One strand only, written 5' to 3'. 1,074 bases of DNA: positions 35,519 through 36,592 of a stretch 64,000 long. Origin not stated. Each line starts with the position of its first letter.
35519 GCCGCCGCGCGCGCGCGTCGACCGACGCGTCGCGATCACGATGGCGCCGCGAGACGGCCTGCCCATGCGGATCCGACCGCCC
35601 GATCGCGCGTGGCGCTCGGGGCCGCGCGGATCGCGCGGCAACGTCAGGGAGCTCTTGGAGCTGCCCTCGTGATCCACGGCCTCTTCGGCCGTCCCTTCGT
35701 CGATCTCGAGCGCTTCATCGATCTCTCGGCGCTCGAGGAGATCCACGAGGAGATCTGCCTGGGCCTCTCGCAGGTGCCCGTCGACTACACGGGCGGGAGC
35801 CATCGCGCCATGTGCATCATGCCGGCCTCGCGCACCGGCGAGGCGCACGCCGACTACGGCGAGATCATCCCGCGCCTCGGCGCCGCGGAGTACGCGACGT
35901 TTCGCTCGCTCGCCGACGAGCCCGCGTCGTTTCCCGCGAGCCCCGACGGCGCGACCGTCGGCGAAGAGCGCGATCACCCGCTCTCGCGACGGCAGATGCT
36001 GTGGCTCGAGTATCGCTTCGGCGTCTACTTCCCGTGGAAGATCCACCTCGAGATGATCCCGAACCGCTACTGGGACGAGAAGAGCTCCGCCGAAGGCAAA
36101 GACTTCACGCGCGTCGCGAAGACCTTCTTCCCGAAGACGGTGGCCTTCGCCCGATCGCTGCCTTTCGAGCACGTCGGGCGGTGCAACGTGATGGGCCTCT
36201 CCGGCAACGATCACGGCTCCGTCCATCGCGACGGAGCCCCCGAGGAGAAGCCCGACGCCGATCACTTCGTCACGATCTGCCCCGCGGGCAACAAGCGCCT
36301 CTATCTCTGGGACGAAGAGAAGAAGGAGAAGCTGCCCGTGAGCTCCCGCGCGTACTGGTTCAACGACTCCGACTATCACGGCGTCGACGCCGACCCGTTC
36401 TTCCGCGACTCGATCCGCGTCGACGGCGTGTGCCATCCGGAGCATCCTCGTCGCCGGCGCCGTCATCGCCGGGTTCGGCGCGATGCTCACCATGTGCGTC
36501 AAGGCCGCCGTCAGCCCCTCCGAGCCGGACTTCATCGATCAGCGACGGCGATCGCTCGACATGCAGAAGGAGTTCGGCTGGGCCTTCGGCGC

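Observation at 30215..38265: AfsK/AfsR-like kinase-regulator pair with a domain-permuted regulator, abutting a P450/oxygenase operon of unknown substrate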

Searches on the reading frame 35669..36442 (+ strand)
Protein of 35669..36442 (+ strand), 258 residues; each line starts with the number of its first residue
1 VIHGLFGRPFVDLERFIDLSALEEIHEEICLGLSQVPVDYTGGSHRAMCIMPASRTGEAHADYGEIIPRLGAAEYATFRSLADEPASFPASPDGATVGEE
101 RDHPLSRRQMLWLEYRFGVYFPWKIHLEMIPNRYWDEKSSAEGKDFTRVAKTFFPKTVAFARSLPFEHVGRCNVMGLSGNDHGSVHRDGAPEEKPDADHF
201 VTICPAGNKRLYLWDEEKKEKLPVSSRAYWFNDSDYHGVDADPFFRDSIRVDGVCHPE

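Call 14: search_protein_families(library=pfam, proteins=[window:35669-36412:+], max_evalue=10)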
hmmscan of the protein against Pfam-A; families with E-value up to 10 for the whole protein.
window:35669-36412:+ (248 aa): 0 families

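Call 28: find_homologous_proteins(query=window:35669-36442:+)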
Query window:35669-36442:+ (258 aa): 851 proteins with E <= 0.001 among 1269 candidates; the best 120 are listed.
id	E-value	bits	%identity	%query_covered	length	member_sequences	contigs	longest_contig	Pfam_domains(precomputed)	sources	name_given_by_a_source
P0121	9.0e-149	513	82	100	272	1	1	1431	-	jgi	jgi:hypothetical protein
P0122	1.2e-138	479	75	100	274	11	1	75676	-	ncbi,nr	ncbi:MAG: hypothetical protein JST00_19665 [Deltaproteobacteria bacterium]|nr:hypothetical protein [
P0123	1.7e-138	479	77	100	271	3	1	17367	-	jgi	-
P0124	7.5e-138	477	74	100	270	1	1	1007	-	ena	-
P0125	5.4e-136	471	75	100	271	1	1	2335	-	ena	-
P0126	1.9e-135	469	73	100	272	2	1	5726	-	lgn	-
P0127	4.0e-135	468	74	100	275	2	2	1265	-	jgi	jgi:hypothetical protein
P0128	2.0e-134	466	74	100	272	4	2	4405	-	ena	-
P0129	3.2e-134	465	74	100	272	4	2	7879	-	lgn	-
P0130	3.9e-134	465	74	100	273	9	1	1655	-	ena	-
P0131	7.8e-134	464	74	100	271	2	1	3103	-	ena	-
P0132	2.3e-133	462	74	100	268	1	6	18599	-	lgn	-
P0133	3.4e-133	461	73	100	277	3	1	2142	-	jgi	jgi:hypothetical protein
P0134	5.8e-133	461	73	100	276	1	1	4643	-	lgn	-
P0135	7.7e-133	460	73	100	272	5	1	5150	-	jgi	jgi:hypothetical protein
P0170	2.1e-126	439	69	100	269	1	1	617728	-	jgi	-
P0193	1.3e-122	427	70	99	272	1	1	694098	-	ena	-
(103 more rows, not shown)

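Call 29: find_encoding_contigs(protein=P0122, flank=10000, max_places=1)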
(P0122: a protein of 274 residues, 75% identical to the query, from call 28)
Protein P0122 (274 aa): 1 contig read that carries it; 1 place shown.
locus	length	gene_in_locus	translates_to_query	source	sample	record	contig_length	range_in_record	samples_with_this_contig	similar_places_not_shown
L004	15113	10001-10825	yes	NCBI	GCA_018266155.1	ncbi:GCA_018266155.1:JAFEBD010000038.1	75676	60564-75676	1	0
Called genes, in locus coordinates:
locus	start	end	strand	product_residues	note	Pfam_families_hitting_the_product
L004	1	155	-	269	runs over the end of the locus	-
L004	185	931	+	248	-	PF01144:CoA_trans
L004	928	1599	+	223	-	PF01144:CoA_trans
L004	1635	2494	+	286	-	-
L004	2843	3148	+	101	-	-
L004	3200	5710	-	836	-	PF25872:HTH_77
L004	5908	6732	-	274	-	-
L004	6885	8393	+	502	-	PF00069:Pkinase, PF07714:PK_Tyr_Ser-Thr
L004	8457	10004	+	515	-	PF00067:p450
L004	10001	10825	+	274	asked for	-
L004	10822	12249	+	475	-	-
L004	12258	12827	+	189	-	-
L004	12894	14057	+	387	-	PF13519:VWA_2 (faint)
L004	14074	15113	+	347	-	PF04675:DNA_ligase_A_N, PF01068:DNA_ligase_A_M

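Call 30: find_encoding_contigs(protein=P0170, flank=10000, max_places=1)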
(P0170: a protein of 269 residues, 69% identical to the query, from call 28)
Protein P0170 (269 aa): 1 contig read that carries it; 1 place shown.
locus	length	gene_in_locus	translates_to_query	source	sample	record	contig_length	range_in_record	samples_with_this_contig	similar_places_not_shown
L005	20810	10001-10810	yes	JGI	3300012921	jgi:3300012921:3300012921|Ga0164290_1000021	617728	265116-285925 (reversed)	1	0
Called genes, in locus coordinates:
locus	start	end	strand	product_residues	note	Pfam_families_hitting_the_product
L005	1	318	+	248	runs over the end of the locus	PF01144:CoA_trans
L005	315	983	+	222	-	PF01144:CoA_trans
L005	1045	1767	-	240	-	-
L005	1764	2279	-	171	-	-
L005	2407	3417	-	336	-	PF12483:GIDE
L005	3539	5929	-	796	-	PF13401:AAA_22 (faint), PF25872:HTH_77 (weak)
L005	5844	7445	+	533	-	PF00069:Pkinase, PF03109:ABC1 (faint), PF07714:PK_Tyr_Ser-Thr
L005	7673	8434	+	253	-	-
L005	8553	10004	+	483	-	PF00067:p450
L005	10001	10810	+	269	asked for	-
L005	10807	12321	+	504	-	-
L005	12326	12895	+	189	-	-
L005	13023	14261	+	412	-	-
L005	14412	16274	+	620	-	PF04675:DNA_ligase_A_N, PF01068:DNA_ligase_A_M, PF04679:DNA_ligase_A_C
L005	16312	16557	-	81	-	-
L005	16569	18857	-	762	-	PF10459:Peptidase_S46, PF13365:Trypsin_2 (faint)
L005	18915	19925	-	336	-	PF14907:NTP_transf_5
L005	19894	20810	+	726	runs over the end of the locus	PF02706:Wzz, PF13807:GNVR, PF01656:CbiA (weak), PF10609:ParA (weak), PF13614:AAA_31 (weak)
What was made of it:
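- L005 has a 253-aa gene and 1.1 kb between the kinase and the P450 (call 30).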

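Call 31: find_encoding_contigs(protein=P0193, flank=10000, max_places=1)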
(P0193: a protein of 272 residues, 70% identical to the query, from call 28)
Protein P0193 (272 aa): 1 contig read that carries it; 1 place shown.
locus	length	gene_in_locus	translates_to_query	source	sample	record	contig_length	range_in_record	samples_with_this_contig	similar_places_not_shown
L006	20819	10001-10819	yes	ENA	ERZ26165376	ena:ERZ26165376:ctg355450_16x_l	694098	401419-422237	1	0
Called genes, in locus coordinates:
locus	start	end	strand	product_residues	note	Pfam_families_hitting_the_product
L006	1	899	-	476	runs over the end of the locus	PF13091:PLDc_2, PF00614:PLDc (weak)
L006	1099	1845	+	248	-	PF01144:CoA_trans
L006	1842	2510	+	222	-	PF01144:CoA_trans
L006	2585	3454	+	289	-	-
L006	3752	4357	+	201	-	PF04542:Sigma70_r2, PF08281:Sigma70_r4_2, PF04545:Sigma70_r4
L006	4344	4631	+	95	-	-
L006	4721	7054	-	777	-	-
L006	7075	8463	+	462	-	PF00069:Pkinase, PF07714:PK_Tyr_Ser-Thr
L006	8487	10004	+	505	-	PF00067:p450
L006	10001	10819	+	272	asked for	-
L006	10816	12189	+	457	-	-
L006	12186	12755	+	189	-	-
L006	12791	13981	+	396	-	-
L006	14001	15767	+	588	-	PF04675:DNA_ligase_A_N, PF01068:DNA_ligase_A_M, PF04679:DNA_ligase_A_C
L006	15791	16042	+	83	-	-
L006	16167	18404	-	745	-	PF10459:Peptidase_S46, PF13365:Trypsin_2 (faint)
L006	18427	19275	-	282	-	-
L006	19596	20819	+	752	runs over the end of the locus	PF02706:Wzz, PF09140:MipZ (faint), PF13807:GNVR, PF01656:CbiA (weak), PF10609:ParA, PF13614:AAA_31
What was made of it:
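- The locus sits in a stable syntenic backbone of housekeeping-type genes, not a defence island (calls 29-31).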

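Call 41: search_protein_families(library=ncbifam, proteins=[window:35669-36442:+, L004:10822-12249:+], max_evalue=0.01)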
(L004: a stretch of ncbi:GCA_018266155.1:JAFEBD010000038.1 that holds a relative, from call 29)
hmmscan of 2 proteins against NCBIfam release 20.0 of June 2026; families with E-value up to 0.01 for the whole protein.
window:35669-36442:+ (258 aa): 0 families

L004:10822-12249:+ (475 aa): 0 families

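Call 44: search_solved_structures(query=A4, max_evalue=10, show_alignments=3)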
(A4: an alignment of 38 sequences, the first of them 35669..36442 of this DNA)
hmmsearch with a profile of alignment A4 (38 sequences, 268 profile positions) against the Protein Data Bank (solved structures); distinct sequences matched with E-value up to 10: 1.
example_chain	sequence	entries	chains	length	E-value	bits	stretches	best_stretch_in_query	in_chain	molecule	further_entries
4w8i_A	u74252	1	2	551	1.2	11.5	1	24-58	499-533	Probable sphingosine-1-phosphate lyase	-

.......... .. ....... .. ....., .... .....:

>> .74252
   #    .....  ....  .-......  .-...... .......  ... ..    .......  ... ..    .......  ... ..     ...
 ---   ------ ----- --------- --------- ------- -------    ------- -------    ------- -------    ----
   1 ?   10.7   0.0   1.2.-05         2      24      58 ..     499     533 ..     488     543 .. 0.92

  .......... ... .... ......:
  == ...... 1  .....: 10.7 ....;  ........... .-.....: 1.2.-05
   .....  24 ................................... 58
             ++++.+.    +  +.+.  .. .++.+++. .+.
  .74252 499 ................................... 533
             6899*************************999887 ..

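Call 52: predict_structure(alignment_id=A4)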
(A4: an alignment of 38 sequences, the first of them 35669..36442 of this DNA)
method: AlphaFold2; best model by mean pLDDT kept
length: 258 residues; sequences in the alignment: 38
mean_pLDDT: 87.8   pTM: 0.82
mean pLDDT of the five models: 87.8, 87.0, 86.5, 84.3, 82.9
residues with pLDDT >= 90: 130; 70-90: 116; 50-70: 12; < 50: 0
segments of 3 or more residues with pLDDT < 50: none
pLDDT, mean of each block of 10 residues (from residue 1): 91 94 96 84 77 81 87 96 92 79 85 89 86 82 93 97 91 83 80 78 92 95 94 91 88 79
secondary structure, 60 per line:
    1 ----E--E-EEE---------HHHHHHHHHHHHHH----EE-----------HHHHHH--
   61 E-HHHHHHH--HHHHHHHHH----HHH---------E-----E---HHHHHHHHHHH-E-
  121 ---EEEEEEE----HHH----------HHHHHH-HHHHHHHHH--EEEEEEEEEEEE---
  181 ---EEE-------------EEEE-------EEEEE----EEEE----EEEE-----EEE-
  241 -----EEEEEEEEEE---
elements in order: E10-12 H22-35 H53-58 H63-69 H72-80 H107-117 E124-130 H148-153 H155-163 E166-177 E184-186 E200-203 E211-215 E220-223 E228-231 E237-239 E246-255
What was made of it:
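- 35669..36442 (+): X: Fe(II)/2OG-oxygenase-fold protein (homologues about 270 aa). It has lost its stop codon here. AF2 pLDDT 87.8 (call 52).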

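Call 55: fold_search(model_id=the predicted structure, library=pdb)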
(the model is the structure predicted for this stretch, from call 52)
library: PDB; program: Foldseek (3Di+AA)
matches with E <= 10: 1775; with E <= 0.001: 99
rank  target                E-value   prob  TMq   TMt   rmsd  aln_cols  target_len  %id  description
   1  7v4f_A                4.1e-06  1.00  0.35  0.50   8.0       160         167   15  Unique non-heme hydroxylase in biosynthesis of nucleoside antibiotic pathway uncover mechanism of reaction (released 2022-02-23)
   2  7vbq_A                1.5e-05  1.00  0.27  0.25   7.9       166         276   13  Heterodimer structure of Fe(II)/(alpha)ketoglutarate-dependent dioxygenase TlxIJ (released 2022-04-20)
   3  6n1f_A                1.9e-05  1.00  0.33  0.39   5.7       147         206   11  Crystal structure of Oxidoreductase, 2OG-Fe(II) oxygenase family, from Burkholderia pseudomallei (released 2018-12-19)
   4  7v4m                  2.1e-05  1.00  0.36  0.52   7.8       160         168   14  Unique non-heme hydroxylase in biosynthesis of nucleoside antibiotic pathway uncover mechanism of reaction (released 2022-02-23)
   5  5dap                  2.2e-05  1.00  0.27  0.25   9.8       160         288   14  Fe(II)/(alpha)ketoglutarate-dependent dioxygenase AsqJ (released 2015-11-25)
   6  6eoz                  2.2e-05  1.00  0.29  0.27  13.3       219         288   13  Fe(II)/(alpha)ketoglutarate-dependent dioxygenase AsqJ_V72K mutant in complex with cyclopeptin (1b) (released 2018-04-04)
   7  3khb_B                2.4e-05  1.00  0.29  0.34  10.2       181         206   12  Crystal structure of Escherichia coli AlkB with Co(II) and 2-OG (released 2010-01-12)
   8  6n1f_C                3.5e-05  1.00  0.32  0.39   5.8       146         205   12  Crystal structure of Oxidoreductase, 2OG-Fe(II) oxygenase family, from Burkholderia pseudomallei (released 2018-12-19)
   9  5y7r                  4.8e-05  1.00  0.27  0.25  10.0       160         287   14  Quaternary complex of AsqJ-Fe3+-2OG-cyclopeptin (released 2018-01-24)
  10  6n1f_B                5.1e-05  1.00  0.33  0.39   5.6       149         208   11  Crystal structure of Oxidoreductase, 2OG-Fe(II) oxygenase family, from Burkholderia pseudomallei (released 2018-12-19)
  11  4p7x                  5.8e-05  1.00  0.37  0.33   3.6       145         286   12  L-pipecolic acid-bound L-proline cis-4-hydroxylase (released 2014-09-17)
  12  7v4o_A                5.8e-05  1.00  0.36  0.50   8.4       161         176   14  Unique non-heme hydroxylase in biosynthesis of nucleoside antibiotic pathway uncover mechanism of reaction (released 2022-02-23)
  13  3t3y                  6.1e-05  1.00  0.29  0.35  10.0       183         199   12  Crystal structure of AlkB in complex with Fe(III) and 2-(3-hydroxypicolinomido)acetic acid (released 2012-03-07)
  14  4p7w                  7.4e-05  1.00  0.38  0.35   3.6       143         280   14  L-proline-bound L-proline cis-4-hydroxylase (released 2014-09-17)
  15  6n1f_D                7.9e-05  1.00  0.32  0.37  11.4       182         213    9  Crystal structure of Oxidoreductase, 2OG-Fe(II) oxygenase family, from Burkholderia pseudomallei (released 2018-12-19)
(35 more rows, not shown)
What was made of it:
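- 35669..36442 (+): Foldseek top-50 hits are all 2OG oxygenases (call 55).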

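Call 72: find_related_loci(query=A4, collection=metagenome_contigs, flank=10000)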
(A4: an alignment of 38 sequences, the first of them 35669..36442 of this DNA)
Query A4 (258 aa) in metagenome_contigs; peptide patterns used: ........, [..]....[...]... (x = any residue, [..] = any of these).
246 stretches matched a pattern; 130 encode a relative of the query (tblastn E <= 1e-3); the best 80 are kept; 80 distinct loci.
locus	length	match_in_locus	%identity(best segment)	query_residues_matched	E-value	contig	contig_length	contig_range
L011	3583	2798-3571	75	1-258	4e-141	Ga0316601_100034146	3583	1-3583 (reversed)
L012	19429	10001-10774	75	1-258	4e-133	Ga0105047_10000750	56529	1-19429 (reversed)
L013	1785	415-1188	72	1-258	1e-141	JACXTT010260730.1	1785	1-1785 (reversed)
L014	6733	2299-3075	71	1-258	6e-131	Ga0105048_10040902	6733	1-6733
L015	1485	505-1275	72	2-258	6e-142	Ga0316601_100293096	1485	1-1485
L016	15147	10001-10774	71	1-258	2e-130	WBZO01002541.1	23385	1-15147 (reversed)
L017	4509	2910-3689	70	1-258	2e-130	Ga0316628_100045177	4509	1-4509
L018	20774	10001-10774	69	1-258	1e-128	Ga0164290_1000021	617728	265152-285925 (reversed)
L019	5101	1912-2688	70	2-258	9e-129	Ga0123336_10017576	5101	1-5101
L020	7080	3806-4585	70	1-258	6e-127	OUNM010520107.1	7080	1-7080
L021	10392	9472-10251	70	1-258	1e-126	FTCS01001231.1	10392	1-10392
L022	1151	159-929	68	2-257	1e-134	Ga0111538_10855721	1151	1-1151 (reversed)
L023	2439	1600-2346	70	9-258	4e-127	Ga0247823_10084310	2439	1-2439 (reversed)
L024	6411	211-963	69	9-258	2e-120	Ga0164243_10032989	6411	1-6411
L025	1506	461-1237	69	2-258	4e-130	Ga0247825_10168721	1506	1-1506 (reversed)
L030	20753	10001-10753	69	9-258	4e-118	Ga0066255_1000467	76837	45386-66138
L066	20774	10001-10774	62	2-258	4e-108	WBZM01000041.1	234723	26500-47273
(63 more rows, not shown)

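Call 75: search_protein_families(library=pfam, proteins=[L016:5201-7702:-, L016:7764-8516:+, L012:6999-7745:+, L012:5748-6899:-, L021:6582-7913:-, L005:7673-8434:+, L066:9064-9921:-, L066:7817-9067:-, L030:9035-9883:-, L030:7756-9162:-], max_evalue=0.001)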
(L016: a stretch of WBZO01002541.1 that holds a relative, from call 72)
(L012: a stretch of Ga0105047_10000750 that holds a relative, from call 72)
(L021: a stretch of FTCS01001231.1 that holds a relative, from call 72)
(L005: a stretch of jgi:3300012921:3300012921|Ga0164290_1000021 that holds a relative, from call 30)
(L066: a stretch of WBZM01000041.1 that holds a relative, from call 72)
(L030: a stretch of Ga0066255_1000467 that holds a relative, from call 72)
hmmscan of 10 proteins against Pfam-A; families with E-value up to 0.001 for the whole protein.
L016:5201-7702:- (833 aa): 3 families
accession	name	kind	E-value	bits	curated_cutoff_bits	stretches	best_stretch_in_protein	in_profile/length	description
PF01055.32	Glyco_hydro_31_2nd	-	8.6e-52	176.9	23.5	1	407-728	1-323/328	Glycosyl hydrolases family 31 TIM-barrel domain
PF21365.3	Glyco_hydro_31_3rd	-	1.2e-17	64.6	24.4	1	741-823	1-82/87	Glycosyl hydrolase family 31 C-terminal domain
PF13802.12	Gal_mutarotas_2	-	0.00039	21.2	27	1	280-364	105-184/184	Glycosyl hydrolase 31 N-terminal galactose mutarotase-like domain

L016:7764-8516:+ (250 aa): 0 families

L012:6999-7745:+ (248 aa): 1 family
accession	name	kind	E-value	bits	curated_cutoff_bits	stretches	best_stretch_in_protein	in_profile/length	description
PF01144.29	CoA_trans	-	1.8e-76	256.8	23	1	6-233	2-216/217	Coenzyme A transferase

L012:5748-6899:- (383 aa): 0 families

L021:6582-7913:- (443 aa): 1 family
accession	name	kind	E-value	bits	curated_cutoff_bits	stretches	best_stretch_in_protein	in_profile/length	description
PF04885.19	Stig1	-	0.00028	21.7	24.1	1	91-126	48-83/85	Stigma-specific STIG1-like protein family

L005:7673-8434:+ (253 aa): 0 families

L066:9064-9921:- (285 aa): 1 family
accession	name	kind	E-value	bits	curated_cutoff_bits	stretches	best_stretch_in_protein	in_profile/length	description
PF03994.20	DUF350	-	1.8e-31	109.4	26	2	145-282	4-130/133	Domain of Unknown Function (DUF350)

L066:7817-9067:- (416 aa): 1 family
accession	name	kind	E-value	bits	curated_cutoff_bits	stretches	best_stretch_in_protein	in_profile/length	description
PF03738.19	GSP_synth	-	1.2e-19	71.2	29.3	1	31-401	24-358/371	Glutathionylspermidine synthase preATP-grasp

L030:9035-9883:- (282 aa): 1 family
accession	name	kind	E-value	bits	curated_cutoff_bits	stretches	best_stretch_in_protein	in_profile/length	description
PF03994.20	DUF350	-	4.2e-29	101.7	26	2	143-279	5-130/133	Domain of Unknown Function (DUF350)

L030:7756-9162:- (468 aa): 2 families
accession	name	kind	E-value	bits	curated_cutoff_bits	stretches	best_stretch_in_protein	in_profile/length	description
PF03738.19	GSP_synth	-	2.5e-13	50.4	29.3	1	95-452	37-357/371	Glutathionylspermidine synthase preATP-grasp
PF14403.11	CP_ATPgrasp_2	-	6e-05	22.6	32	1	309-423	225-339/374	Circularly permuted ATP-grasp type 2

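Call 81: search_solved_structures(query=A6, max_evalue=10, show_alignments=2)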
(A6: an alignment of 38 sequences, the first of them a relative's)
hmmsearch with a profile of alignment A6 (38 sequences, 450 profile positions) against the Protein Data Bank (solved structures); distinct sequences matched with E-value up to 10: 2.
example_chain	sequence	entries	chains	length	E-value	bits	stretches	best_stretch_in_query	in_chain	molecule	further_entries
2v8j_A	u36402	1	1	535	0.43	12.6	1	57-136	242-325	PECTATE LYASE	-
4wfd_B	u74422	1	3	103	1.6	10.8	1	264-282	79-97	Exosome complex protein LRP1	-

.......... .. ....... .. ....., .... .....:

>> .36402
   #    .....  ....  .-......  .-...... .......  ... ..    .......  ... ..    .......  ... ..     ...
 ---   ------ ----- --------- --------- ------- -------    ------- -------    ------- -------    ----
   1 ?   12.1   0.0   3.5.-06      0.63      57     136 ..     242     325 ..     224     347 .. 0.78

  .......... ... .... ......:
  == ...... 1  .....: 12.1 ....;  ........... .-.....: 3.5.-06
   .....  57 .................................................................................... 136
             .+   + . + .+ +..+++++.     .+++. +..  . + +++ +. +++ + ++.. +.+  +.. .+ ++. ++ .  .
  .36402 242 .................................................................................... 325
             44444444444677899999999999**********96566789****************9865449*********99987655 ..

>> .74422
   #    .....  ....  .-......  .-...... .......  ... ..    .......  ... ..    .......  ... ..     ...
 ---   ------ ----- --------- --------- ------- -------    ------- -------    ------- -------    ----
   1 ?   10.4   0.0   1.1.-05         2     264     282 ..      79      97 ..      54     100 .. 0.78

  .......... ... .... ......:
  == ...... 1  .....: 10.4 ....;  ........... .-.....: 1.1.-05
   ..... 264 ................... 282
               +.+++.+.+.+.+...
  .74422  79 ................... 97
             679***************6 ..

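Call 83: search_protein_families(library=padloc, proteins=[window:35669-36442:+, L004:10822-12249:+], max_evalue=0.001)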
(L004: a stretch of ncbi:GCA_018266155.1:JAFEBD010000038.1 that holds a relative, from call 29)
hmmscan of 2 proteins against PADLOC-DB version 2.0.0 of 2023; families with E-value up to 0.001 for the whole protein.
window:35669-36442:+ (258 aa): 0 families

L004:10822-12249:+ (475 aa): 0 families
